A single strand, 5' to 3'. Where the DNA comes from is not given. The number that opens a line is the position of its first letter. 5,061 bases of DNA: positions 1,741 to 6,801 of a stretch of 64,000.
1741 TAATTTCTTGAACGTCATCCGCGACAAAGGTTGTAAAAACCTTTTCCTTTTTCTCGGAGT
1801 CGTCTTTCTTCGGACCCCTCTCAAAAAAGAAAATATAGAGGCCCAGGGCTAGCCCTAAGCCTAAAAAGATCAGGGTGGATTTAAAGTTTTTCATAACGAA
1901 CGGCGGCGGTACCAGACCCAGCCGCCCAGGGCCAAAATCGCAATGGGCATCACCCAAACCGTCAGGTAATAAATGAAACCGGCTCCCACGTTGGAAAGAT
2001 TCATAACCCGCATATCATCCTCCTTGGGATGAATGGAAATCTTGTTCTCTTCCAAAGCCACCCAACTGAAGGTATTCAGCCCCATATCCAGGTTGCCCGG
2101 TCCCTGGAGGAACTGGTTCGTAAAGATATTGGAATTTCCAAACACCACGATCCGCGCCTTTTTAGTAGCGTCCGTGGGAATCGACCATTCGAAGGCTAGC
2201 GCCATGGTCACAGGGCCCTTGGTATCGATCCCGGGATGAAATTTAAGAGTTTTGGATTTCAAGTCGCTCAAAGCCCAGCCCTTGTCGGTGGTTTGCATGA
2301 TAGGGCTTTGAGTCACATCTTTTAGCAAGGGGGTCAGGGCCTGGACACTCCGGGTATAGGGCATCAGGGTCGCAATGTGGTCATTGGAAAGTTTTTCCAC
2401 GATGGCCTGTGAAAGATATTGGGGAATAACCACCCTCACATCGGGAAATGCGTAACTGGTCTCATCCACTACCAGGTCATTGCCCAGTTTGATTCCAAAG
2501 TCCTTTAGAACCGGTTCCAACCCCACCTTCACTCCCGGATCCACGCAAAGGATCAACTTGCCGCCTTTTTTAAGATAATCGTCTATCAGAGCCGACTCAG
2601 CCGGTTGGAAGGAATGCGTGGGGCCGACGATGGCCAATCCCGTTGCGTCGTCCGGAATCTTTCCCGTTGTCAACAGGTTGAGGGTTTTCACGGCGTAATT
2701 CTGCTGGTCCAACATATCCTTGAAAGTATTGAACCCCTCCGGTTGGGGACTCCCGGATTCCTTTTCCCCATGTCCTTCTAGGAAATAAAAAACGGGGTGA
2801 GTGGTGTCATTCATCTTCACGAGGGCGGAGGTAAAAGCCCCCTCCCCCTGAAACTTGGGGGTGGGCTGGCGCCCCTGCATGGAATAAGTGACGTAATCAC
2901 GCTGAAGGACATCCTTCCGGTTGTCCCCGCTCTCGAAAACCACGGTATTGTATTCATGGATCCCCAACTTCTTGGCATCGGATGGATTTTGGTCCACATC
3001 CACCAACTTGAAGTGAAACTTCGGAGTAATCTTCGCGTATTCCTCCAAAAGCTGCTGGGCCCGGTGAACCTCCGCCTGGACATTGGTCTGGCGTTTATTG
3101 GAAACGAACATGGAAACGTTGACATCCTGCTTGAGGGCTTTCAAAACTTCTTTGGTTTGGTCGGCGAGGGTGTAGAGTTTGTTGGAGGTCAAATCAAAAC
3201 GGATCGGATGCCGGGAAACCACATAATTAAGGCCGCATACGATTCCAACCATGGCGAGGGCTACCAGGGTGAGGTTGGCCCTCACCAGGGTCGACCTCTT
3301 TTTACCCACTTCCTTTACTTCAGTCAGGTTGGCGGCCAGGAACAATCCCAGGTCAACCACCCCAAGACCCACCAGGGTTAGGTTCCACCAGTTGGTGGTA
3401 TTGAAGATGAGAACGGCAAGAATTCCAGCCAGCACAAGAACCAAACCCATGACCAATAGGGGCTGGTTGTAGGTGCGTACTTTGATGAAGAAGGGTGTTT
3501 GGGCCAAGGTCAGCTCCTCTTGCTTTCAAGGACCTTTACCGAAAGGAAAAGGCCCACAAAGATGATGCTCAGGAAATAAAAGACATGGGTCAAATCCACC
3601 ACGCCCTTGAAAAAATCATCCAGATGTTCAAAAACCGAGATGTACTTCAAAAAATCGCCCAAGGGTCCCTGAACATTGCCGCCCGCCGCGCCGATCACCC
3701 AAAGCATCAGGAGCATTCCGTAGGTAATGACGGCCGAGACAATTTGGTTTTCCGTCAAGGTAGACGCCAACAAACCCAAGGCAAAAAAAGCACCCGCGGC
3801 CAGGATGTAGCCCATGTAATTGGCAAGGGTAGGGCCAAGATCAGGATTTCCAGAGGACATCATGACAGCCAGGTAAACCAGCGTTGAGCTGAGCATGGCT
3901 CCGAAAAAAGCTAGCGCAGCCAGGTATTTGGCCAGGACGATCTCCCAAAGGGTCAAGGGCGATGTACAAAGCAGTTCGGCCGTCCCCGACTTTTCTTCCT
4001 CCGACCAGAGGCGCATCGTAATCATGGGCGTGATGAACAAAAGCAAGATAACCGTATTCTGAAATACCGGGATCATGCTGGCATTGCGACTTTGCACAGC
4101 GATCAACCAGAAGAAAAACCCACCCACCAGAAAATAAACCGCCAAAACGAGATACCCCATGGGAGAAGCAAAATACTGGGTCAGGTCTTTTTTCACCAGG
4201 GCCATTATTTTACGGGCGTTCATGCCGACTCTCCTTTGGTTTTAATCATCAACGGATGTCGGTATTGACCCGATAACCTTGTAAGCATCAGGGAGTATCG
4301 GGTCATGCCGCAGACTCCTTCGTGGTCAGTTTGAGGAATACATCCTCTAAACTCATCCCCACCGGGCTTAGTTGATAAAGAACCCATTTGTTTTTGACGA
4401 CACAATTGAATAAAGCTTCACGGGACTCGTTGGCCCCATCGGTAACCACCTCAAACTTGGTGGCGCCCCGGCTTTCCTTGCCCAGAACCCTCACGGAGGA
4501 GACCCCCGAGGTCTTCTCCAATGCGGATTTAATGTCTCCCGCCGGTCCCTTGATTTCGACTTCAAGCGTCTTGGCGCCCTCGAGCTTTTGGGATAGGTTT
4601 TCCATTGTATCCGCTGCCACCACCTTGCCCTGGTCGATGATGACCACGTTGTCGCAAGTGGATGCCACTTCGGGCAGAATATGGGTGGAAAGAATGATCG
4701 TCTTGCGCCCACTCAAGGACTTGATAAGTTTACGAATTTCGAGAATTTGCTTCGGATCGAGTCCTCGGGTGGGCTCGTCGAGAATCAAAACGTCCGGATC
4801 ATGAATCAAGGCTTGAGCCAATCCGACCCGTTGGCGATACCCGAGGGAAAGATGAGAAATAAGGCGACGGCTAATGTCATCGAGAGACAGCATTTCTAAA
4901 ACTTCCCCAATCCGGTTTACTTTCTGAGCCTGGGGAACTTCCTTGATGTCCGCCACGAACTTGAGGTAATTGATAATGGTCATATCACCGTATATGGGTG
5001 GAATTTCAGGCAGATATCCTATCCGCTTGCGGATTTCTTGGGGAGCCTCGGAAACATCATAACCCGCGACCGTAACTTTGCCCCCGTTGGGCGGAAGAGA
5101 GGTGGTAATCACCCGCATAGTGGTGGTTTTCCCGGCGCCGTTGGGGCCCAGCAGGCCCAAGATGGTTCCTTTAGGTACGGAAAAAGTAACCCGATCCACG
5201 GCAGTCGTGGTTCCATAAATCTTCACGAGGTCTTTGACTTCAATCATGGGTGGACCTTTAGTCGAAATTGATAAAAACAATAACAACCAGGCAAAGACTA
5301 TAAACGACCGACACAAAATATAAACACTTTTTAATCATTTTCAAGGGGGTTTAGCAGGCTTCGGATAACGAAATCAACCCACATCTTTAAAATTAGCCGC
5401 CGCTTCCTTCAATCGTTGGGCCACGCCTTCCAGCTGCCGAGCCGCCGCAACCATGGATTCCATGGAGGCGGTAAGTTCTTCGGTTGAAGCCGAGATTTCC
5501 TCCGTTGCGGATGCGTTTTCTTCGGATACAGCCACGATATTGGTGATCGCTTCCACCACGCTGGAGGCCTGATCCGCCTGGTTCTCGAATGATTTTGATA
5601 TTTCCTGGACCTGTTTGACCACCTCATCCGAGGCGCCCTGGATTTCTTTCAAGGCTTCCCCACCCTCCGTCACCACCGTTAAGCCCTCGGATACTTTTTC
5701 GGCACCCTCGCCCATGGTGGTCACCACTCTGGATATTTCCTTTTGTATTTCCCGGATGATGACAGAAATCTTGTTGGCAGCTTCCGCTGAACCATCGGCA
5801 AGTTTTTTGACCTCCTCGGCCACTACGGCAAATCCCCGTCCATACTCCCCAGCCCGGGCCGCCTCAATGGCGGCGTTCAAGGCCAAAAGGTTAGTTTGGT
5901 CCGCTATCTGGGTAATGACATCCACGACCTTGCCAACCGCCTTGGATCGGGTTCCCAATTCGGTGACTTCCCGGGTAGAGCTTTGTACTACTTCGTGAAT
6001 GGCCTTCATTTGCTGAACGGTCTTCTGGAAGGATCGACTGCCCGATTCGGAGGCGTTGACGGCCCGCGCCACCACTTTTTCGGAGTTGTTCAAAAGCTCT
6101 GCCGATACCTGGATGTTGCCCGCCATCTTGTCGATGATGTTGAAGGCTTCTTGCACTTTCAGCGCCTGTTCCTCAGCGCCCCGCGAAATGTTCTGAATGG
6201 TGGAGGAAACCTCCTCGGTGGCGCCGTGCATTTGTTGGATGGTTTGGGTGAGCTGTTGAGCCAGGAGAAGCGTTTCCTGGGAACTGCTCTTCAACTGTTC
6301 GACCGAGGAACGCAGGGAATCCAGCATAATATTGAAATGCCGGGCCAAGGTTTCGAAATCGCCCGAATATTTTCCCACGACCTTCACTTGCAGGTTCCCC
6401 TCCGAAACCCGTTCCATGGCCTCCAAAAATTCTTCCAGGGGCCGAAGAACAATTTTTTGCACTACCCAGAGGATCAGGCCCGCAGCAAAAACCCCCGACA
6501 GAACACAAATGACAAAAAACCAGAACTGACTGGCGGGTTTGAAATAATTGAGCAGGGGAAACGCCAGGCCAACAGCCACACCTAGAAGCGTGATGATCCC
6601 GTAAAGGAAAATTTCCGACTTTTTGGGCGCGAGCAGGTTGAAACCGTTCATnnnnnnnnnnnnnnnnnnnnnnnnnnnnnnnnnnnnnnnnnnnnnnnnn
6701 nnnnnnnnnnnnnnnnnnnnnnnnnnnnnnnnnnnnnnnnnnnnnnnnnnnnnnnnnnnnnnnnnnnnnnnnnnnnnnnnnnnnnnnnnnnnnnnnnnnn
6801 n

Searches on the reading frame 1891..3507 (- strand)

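Call 23: search_protein_families(library=pfam, proteins=[window:1891-3507:-])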
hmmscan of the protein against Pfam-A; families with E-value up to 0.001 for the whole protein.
window:1891-3507:- (538 aa): 4 families
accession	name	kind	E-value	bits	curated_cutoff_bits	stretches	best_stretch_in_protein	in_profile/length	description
PF09822.16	ABC_transp_aux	-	4.3e-25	89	34.7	1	238-466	2-263/288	ABC-type uncharacterized transport system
PF23357.1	DUF7088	-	3.8e-16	59.6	27.8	1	109-196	2-93/105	Domain of unknown function (DUF7088)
PF14258.12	DUF4350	-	7.9e-08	33.2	30.4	1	252-340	2-84/181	Domain of unknown function (DUF4350)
PF23355.1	IFT52_GIFT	-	1.5e-06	28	27.2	1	257-353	16-115/246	IFT52 GIFT domain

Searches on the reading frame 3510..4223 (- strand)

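Call 23: search_protein_families(library=pfam, proteins=[window:3510-4223:-])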
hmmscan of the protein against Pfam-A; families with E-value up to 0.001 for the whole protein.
window:3510-4223:- (237 aa): 5 families
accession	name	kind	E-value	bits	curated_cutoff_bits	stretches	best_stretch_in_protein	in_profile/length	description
PF12679.13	ABC2_membrane_2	-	5.7e-10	39.4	27.2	1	57-207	74-244/283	ABC-2 family transporter protein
PF13346.12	ABC2_membrane_5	-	1.9e-08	34.5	25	1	25-226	15-198/205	ABC-2 family transporter protein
PF12698.13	ABC2_membrane_3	-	9.4e-07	28.7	31.6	1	56-182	167-288/347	ABC-2 family transporter protein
PF01061.29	ABC2_membrane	-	4.6e-06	26.8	26.9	1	5-174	2-173/211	ABC-2 type transporter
PF12730.13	ABC2_membrane_4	-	2.7e-05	24.6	27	1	26-167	18-172/179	ABC-2 family transporter protein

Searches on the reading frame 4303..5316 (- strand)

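Call 23: search_protein_families(library=pfam, proteins=[window:4303-5316:-])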
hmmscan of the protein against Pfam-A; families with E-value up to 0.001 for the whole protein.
window:4303-5316:- (337 aa): 3 families
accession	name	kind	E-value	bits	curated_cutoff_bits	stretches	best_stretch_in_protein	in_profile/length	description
PF00005.33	ABC_tran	-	6.3e-30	105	25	1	41-183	2-136/137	ABC transporter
PF13304.12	AAA_21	-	1.7e-12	48.5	27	1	139-216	221-301/304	AAA domain, putative AbiEii toxin, Type IV TA system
PF13604.12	AAA_30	-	5.2e-05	23.5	27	1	52-100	20-67/191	AAA domain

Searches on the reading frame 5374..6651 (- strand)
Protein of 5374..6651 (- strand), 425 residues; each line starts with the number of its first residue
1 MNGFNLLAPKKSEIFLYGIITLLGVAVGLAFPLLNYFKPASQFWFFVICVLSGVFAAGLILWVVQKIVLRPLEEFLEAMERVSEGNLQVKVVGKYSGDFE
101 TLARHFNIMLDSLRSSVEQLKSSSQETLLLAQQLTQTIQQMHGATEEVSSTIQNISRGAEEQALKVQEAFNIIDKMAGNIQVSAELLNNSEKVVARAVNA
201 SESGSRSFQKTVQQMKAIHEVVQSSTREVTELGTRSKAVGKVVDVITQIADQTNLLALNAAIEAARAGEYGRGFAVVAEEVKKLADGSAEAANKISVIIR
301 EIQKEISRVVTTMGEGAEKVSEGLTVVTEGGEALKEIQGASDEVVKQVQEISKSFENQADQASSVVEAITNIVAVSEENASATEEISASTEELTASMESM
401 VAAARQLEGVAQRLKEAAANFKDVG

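Call 23: search_protein_families(library=pfam, proteins=[window:5374-6651:-])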
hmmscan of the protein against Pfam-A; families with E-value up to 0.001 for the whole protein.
window:5374-6651:- (425 aa): 3 families
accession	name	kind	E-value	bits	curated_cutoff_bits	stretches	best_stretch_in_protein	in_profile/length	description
PF00015.26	MCPsignal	-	6.9e-47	159.9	34.6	1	195-375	5-171/172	Methyl-accepting chemotaxis protein (MCP) signalling domain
PF00672.30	HAMP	-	2e-10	41.3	25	1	67-114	5-52/53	HAMP domain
PF18947.5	HAMP_2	-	1.4e-08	35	24.3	1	68-114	20-66/67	HAMP domain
